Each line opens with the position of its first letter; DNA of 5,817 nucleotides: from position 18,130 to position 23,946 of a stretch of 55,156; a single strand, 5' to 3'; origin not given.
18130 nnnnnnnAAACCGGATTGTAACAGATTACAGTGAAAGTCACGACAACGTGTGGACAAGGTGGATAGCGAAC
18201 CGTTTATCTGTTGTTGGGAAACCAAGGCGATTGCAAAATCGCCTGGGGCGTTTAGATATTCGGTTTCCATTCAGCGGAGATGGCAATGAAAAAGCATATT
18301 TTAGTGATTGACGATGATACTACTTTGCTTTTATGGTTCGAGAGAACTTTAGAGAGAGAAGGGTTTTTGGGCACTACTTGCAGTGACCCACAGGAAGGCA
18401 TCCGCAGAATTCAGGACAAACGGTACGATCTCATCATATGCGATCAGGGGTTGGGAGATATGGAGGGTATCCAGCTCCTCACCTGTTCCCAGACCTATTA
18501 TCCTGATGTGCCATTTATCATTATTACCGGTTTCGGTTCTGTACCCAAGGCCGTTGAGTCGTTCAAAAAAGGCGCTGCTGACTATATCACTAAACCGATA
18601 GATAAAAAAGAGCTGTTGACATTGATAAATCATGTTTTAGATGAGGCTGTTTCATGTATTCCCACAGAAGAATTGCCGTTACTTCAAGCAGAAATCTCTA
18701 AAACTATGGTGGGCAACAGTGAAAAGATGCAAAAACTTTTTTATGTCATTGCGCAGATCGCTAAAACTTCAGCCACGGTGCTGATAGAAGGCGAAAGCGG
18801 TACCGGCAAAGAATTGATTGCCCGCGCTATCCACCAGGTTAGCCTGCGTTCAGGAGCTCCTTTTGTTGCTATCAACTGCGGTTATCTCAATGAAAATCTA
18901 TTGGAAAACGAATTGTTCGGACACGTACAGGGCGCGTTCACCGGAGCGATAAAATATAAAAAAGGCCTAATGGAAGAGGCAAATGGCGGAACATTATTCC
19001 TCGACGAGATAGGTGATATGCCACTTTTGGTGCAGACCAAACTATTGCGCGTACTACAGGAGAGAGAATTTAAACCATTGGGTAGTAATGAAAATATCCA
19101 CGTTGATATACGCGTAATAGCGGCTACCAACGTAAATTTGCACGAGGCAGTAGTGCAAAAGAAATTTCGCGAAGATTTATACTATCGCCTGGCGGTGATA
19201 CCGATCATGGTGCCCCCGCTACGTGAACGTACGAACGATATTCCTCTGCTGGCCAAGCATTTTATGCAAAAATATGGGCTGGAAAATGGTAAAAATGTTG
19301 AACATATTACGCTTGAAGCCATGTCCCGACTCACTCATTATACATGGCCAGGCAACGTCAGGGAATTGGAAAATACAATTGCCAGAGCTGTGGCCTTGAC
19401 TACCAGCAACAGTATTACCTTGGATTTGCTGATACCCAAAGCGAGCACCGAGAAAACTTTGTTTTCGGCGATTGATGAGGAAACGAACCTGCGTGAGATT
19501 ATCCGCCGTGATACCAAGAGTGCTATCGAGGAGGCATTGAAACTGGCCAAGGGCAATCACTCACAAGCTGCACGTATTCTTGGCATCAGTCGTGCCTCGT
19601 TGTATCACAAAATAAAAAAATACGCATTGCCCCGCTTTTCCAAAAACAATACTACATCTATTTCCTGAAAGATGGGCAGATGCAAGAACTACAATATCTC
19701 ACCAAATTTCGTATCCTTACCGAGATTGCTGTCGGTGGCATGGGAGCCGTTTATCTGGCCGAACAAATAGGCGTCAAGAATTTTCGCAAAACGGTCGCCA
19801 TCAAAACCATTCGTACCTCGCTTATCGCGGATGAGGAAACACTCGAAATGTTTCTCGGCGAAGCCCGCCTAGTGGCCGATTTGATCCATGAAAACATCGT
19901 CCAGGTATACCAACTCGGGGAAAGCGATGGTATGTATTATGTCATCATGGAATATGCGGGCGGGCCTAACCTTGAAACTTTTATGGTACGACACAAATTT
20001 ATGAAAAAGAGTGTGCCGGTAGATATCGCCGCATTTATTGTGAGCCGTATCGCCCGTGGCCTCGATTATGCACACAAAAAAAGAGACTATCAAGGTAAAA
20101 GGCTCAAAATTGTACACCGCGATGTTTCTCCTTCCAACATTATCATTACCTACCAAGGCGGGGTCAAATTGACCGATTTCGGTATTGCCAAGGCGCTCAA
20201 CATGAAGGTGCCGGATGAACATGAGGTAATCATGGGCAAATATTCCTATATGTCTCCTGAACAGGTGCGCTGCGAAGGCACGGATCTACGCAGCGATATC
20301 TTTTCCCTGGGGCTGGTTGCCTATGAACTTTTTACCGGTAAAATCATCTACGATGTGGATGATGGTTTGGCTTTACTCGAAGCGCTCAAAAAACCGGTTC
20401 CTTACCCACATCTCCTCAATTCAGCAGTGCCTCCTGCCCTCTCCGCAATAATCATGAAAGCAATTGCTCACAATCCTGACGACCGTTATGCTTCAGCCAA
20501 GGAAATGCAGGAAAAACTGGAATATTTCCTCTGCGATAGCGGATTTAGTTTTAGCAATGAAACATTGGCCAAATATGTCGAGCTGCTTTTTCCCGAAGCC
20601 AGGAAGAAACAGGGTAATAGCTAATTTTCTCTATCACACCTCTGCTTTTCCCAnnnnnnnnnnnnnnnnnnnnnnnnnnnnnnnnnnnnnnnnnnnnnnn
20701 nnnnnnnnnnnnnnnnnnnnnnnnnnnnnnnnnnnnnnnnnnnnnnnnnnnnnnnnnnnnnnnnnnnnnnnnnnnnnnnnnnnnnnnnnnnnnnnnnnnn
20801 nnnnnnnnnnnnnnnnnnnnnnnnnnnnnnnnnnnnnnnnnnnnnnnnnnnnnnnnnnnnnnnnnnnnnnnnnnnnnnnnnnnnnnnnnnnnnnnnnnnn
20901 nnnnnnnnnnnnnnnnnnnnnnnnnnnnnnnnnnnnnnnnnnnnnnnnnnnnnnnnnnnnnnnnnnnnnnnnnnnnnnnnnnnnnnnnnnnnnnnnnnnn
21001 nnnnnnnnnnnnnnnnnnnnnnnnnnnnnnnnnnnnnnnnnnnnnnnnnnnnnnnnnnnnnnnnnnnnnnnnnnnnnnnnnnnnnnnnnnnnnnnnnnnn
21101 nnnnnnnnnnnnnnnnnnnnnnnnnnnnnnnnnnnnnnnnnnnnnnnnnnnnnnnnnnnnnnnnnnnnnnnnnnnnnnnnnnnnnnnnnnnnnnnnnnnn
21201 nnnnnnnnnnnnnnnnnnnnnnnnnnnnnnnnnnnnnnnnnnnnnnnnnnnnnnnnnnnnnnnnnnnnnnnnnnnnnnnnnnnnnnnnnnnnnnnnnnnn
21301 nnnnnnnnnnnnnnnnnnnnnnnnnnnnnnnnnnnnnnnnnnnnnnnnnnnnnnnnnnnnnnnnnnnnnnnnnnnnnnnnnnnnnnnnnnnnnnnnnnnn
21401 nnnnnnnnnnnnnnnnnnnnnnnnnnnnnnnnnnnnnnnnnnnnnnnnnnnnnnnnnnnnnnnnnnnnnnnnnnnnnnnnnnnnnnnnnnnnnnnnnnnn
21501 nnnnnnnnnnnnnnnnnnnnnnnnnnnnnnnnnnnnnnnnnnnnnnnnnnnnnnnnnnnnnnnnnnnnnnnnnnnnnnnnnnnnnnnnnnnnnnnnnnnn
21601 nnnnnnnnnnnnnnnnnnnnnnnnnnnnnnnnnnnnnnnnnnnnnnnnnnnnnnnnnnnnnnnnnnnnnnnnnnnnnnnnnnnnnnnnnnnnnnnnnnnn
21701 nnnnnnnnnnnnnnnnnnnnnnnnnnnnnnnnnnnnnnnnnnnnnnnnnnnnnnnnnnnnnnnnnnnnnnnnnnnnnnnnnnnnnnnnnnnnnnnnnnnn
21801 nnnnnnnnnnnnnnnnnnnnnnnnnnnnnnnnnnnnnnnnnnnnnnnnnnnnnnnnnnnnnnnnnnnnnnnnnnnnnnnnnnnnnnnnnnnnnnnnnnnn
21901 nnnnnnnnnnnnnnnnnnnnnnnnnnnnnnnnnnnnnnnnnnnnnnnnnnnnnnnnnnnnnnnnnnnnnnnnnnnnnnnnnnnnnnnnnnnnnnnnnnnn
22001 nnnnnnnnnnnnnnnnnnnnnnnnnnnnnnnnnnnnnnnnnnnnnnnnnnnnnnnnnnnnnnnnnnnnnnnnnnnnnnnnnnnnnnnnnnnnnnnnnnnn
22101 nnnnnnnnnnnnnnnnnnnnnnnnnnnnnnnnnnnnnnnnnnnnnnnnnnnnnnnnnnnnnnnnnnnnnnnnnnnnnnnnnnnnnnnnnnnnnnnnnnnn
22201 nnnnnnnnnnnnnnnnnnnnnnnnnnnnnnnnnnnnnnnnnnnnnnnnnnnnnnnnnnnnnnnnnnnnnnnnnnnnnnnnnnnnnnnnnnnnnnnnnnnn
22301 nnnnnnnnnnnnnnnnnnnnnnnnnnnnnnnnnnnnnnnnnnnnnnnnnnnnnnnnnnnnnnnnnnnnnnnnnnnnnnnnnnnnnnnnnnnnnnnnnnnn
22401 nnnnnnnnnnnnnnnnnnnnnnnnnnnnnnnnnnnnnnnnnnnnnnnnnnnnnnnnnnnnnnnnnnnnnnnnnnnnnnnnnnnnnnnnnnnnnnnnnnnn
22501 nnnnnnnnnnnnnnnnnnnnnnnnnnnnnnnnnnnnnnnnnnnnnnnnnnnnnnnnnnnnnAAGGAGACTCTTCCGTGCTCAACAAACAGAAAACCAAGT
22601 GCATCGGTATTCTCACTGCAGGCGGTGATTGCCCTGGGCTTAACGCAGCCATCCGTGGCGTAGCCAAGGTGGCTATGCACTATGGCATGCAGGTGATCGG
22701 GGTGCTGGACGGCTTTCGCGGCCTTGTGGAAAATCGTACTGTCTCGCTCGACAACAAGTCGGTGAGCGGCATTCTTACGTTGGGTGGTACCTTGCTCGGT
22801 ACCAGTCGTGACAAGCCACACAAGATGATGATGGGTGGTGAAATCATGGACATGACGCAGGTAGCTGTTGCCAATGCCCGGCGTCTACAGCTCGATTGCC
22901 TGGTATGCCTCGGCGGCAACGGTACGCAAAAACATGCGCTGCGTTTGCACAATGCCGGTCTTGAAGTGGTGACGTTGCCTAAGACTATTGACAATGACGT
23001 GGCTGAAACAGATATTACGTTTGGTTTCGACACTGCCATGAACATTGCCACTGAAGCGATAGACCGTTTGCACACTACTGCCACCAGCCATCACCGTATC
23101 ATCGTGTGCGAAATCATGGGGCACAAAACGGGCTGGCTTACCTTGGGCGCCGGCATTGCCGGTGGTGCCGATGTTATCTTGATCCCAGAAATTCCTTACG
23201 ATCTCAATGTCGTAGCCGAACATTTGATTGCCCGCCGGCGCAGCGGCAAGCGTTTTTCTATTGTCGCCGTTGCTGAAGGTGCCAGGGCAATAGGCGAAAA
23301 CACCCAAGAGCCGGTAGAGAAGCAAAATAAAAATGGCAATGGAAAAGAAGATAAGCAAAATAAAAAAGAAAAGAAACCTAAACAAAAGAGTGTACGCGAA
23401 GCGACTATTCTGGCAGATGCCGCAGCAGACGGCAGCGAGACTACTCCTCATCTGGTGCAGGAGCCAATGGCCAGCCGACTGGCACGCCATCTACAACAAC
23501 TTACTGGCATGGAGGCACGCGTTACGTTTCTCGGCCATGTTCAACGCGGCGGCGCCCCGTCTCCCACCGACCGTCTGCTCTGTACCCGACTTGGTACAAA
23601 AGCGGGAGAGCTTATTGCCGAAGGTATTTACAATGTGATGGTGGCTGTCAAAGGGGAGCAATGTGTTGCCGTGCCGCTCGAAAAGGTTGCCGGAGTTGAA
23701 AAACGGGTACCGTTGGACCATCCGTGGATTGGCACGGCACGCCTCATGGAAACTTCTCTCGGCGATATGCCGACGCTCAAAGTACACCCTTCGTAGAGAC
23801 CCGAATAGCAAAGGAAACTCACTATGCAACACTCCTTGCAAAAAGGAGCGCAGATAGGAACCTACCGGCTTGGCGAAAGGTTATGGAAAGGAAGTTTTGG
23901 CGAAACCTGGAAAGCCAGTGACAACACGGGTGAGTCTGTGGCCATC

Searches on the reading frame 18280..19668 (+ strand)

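Call 9: search_protein_families(library=pfam, proteins=[window:18280-19668:+], max_evalue=0.0001)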
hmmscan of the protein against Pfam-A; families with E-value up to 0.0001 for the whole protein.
window:18280-19668:+ (462 aa): 7 families
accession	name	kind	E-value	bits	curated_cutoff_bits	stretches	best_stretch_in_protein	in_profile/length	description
PF00158.32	Sigma54_activat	-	3.7e-72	241.9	20.2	1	143-309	1-167/168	Sigma-54 interaction domain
PF25601.1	AAA_lid_14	-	4.3e-26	91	27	1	315-391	1-77/87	AAA+ ATPase lid domain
PF00072.30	Response_reg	-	4.8e-23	81.9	30.2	1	7-116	1-110/111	Response regulator receiver domain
PF14532.12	Sigma54_activ_2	-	9.8e-22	78.1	25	1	144-314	1-138/138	Sigma-54 interaction domain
PF02954.25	HTH_8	-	1.2e-11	44.5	22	1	413-448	7-42/42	Bacterial regulatory protein, Fis family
PF07728.20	AAA_5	-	5.3e-09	36.6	22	1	167-287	2-125/139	AAA domain (dynein-related subfamily)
PF00004.35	AAA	-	2.9e-05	25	21.2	1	167-291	1-118/131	ATPase family associated with various cellular activities (AAA)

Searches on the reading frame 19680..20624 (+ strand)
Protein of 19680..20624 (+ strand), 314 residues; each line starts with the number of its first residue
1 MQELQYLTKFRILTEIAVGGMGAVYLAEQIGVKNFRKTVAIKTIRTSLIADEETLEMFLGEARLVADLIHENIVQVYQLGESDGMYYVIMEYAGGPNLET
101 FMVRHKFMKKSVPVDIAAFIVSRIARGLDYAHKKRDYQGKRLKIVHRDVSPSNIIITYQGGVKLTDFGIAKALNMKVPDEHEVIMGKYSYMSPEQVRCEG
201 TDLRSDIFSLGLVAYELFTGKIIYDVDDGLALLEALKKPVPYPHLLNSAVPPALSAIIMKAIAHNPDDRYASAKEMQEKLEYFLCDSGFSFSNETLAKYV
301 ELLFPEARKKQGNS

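Call 9: search_protein_families(library=pfam, proteins=[window:19680-20624:+], max_evalue=0.0001)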
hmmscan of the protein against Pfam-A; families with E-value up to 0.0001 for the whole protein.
window:19680-20624:+ (314 aa): 2 families
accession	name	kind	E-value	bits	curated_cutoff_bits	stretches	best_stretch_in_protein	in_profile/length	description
PF00069.31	Pkinase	-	4e-41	141.6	31.7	1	12-274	3-256/263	Protein kinase domain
PF07714.23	PK_Tyr_Ser-Thr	-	5.4e-33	114.8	23.1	1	12-277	3-255/258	Protein tyrosine and serine/threonine kinase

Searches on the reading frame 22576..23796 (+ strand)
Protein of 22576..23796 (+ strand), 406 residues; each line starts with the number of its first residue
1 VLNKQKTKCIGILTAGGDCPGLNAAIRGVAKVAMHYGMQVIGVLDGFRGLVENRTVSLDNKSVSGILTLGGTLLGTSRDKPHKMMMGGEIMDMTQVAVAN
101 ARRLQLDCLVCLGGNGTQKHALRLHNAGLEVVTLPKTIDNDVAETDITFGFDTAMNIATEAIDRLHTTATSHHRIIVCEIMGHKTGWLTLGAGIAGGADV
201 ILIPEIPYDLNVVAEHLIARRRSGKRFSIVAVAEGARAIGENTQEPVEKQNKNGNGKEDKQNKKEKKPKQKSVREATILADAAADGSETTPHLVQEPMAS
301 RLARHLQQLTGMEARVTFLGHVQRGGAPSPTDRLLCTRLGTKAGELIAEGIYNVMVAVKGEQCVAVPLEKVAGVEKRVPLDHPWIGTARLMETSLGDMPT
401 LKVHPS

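Call 10: search_protein_families(library=pfam, proteins=[window:22576-23796:+], max_evalue=0.0001)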
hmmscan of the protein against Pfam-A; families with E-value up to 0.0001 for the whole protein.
window:22576-23796:+ (406 aa): 1 family
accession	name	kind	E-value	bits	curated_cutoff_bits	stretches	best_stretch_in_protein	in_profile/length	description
PF00365.25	PFK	-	2.4e-99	332.6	30.9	1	10-347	2-277/277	Phosphofructokinase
